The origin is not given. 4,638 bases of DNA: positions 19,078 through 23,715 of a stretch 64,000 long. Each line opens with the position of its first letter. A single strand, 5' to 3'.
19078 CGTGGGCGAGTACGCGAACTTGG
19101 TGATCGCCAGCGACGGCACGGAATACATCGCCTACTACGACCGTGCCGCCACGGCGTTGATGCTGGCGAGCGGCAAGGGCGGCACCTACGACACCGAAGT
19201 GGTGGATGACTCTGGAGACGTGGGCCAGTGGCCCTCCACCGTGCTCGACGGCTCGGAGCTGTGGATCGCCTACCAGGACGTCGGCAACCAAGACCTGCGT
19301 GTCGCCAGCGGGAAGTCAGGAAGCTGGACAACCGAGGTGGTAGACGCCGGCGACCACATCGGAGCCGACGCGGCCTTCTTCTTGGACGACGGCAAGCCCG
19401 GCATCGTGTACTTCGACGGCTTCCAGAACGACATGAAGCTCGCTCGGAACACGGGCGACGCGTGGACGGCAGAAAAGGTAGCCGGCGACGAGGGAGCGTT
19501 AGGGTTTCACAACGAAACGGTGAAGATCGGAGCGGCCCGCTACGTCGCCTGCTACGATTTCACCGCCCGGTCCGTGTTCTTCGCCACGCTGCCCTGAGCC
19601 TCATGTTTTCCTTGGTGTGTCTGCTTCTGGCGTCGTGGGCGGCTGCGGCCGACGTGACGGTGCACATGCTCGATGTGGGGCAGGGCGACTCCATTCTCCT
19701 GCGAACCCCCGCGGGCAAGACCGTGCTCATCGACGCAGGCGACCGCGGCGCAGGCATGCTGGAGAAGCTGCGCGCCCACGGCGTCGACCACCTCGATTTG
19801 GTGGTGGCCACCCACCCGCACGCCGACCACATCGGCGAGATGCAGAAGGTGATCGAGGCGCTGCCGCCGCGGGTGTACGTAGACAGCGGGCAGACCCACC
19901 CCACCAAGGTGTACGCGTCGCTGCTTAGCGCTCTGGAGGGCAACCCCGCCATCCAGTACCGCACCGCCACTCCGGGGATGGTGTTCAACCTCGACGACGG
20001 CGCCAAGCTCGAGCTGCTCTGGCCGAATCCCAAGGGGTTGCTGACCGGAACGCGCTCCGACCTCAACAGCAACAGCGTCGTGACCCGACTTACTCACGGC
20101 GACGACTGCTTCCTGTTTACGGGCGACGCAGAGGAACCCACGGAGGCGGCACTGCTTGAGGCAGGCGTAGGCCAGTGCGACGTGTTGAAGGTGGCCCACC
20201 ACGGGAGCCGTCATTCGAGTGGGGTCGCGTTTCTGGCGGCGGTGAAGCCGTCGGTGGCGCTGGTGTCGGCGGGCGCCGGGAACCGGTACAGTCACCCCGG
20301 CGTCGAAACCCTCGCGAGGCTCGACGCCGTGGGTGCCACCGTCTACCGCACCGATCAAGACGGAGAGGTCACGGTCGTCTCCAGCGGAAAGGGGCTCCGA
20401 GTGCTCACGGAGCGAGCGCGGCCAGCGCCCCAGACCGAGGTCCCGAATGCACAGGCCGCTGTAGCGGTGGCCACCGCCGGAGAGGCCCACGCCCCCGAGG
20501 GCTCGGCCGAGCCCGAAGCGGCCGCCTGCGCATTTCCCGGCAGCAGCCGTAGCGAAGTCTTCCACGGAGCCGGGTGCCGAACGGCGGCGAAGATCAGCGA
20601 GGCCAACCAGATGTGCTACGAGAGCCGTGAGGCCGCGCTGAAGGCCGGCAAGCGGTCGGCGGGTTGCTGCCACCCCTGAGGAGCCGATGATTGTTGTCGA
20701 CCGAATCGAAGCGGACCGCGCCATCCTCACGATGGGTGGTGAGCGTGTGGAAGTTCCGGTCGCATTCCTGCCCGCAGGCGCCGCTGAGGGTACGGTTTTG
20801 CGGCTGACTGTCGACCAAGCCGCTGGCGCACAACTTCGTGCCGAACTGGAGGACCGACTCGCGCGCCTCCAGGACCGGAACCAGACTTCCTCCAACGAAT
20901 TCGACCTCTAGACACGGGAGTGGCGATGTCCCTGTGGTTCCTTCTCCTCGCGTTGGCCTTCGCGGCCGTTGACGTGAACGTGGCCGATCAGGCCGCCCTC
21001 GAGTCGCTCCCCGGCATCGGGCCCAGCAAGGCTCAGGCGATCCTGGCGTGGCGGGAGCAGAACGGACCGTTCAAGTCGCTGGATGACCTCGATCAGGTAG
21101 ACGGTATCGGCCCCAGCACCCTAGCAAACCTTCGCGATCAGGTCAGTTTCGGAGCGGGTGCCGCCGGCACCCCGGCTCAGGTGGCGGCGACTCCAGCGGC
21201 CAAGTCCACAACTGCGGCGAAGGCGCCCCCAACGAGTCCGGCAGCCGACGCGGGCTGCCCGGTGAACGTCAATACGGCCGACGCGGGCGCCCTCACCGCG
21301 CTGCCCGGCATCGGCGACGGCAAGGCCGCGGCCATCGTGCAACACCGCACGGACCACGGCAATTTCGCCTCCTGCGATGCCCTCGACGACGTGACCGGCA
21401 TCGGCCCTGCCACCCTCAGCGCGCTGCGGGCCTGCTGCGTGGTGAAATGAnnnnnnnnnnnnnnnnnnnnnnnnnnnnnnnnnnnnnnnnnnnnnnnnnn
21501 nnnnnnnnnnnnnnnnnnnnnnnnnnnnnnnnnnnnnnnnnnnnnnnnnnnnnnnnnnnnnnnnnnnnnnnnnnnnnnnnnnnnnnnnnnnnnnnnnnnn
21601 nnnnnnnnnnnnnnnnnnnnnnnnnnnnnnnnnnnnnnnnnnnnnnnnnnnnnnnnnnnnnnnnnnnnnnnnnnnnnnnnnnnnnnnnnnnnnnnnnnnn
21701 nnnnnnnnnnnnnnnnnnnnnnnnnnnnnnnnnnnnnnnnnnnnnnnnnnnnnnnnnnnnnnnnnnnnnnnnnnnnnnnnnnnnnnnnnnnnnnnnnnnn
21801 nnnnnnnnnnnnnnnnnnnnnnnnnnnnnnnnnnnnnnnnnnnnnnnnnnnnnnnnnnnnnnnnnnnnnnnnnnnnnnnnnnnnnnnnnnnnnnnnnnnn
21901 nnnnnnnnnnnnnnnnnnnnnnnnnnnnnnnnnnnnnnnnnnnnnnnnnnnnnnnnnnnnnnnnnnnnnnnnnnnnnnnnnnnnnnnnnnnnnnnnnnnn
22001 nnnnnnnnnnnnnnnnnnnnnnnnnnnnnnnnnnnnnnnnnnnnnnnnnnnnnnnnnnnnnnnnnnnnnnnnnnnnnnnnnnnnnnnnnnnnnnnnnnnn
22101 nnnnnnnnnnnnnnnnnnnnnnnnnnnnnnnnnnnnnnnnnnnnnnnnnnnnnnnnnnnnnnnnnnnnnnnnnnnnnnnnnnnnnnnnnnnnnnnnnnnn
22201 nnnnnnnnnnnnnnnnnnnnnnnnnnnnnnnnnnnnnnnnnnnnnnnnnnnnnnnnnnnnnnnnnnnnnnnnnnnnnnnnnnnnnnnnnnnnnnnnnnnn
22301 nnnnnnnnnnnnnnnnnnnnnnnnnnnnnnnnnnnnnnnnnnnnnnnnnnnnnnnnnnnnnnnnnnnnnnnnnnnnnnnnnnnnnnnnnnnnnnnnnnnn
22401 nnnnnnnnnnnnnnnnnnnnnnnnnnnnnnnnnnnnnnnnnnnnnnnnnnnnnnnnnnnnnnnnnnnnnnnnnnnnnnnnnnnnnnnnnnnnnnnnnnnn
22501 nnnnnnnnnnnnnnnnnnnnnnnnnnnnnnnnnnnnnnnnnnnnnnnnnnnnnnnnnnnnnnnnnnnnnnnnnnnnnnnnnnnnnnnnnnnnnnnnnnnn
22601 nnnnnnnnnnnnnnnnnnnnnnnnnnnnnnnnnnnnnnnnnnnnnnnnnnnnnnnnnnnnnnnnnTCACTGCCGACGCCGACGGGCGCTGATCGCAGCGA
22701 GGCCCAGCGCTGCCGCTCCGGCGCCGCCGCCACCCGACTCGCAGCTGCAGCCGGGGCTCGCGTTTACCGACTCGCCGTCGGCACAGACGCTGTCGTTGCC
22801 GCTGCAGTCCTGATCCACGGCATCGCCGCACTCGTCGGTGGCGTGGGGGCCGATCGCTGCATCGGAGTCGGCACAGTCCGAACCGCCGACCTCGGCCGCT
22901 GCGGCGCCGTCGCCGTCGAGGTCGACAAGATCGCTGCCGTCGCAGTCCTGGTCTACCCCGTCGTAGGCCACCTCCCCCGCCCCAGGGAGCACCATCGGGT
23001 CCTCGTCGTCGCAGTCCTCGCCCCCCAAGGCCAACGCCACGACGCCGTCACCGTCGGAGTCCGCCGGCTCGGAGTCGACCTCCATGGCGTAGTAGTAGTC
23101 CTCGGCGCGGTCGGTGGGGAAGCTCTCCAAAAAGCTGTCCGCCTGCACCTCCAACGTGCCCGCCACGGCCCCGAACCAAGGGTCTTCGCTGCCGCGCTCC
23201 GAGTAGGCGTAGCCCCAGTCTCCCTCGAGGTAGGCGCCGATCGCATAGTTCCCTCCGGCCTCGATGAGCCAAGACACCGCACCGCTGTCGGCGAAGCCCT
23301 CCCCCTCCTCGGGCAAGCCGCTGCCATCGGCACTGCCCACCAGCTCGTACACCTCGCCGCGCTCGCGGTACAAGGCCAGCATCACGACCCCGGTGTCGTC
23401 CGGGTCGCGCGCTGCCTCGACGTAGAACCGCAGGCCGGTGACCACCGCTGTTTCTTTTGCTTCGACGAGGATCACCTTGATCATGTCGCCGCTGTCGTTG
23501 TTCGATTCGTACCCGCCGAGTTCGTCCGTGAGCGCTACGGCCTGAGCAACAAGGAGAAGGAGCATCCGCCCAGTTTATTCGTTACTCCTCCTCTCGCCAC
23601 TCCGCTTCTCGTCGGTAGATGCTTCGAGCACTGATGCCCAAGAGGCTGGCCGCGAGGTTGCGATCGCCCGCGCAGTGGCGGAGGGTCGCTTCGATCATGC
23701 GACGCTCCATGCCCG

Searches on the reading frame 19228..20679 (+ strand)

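Call 66: search_protein_families(library=pfam, proteins=[window:19228-20679:+], max_evalue=0.001)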
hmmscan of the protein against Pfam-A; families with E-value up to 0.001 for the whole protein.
window:19228-20679:+ (483 aa): 2 families
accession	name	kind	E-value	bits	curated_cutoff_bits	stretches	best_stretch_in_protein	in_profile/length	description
PF00753.33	Lactamase_B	-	1.3e-16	61.6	22.7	1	149-349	2-195/196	Metallo-beta-lactamase superfamily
PF12706.13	Lactamase_B_2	-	4.3e-08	33.4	27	1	165-320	2-160/200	Beta-lactamase superfamily domain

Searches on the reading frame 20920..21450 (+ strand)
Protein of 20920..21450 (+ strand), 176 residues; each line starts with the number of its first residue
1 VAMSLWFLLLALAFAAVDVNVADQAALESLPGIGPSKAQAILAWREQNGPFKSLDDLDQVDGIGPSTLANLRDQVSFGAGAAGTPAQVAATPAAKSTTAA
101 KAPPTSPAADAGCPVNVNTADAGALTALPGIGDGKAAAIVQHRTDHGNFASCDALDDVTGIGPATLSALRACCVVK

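Call 66: search_protein_families(library=pfam, proteins=[window:20920-21450:+], max_evalue=0.001)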
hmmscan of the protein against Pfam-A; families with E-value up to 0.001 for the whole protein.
window:20920-21450:+ (176 aa): 11 families
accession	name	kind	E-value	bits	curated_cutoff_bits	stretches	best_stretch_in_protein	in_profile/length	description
PF12836.13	HHH_3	-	2.6e-39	133.6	27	2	16-75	5-64/65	Helix-hairpin-helix motif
PF00633.29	HHH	-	1.2e-20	72.7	24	1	19-43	5-29/30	Helix-hairpin-helix motif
PF14520.12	HHH_5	-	4.3e-13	50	27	0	22-42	32-52/57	Helix-hairpin-helix domain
PF03934.19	T2SSK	-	1.1e-12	48.5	24.2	2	115-156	1-42/63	Type II secretion system (T2SS), protein K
PF14579.12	HHH_6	-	3.8e-09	37.1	25.6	1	26-57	26-57/90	Helix-hairpin-helix motif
PF14716.13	HHH_8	-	2.7e-08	34.5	30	0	40-73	33-66/73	Helix-hairpin-helix domain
PF12826.13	HHH_2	-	1.2e-06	29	27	0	11-46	20-56/64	Helix-hairpin-helix motif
PF11798.14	IMS_HHH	-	2.7e-05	24.6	24.4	0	27-42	13-27/32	IMS family HHH motif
PF02371.22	Transposase_20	-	4.4e-05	24.2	21.3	0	26-63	3-40/87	Transposase IS116/IS110/IS902 family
PF22525.1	H2TH_5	-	0.00027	21.3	27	0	25-42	28-45/71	S13-like H2TH domain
PF04919.18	DUF655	-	0.00031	21.2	22.2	0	26-59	117-149/181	Protein of unknown function (DUF655)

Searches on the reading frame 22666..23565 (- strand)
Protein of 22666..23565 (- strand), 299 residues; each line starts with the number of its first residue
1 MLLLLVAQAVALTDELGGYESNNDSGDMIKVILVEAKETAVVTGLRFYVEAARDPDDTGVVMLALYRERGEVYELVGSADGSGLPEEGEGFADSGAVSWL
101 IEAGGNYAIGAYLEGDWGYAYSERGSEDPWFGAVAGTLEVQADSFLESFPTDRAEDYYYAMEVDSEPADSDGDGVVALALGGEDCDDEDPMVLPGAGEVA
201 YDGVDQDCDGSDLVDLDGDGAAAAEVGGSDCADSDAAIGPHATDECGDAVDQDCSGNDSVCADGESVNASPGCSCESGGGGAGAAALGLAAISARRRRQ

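Call 65: search_protein_families(library=pfam, proteins=[window:22666-23565:-], max_evalue=0.001)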
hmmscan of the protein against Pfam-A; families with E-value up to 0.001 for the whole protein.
window:22666-23565:- (299 aa): 1 family
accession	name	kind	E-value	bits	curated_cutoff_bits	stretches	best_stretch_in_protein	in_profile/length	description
PF11617.13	Cu-binding_MopE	-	1.8e-13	50.9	27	2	184-211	1-27/30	Putative metal-binding motif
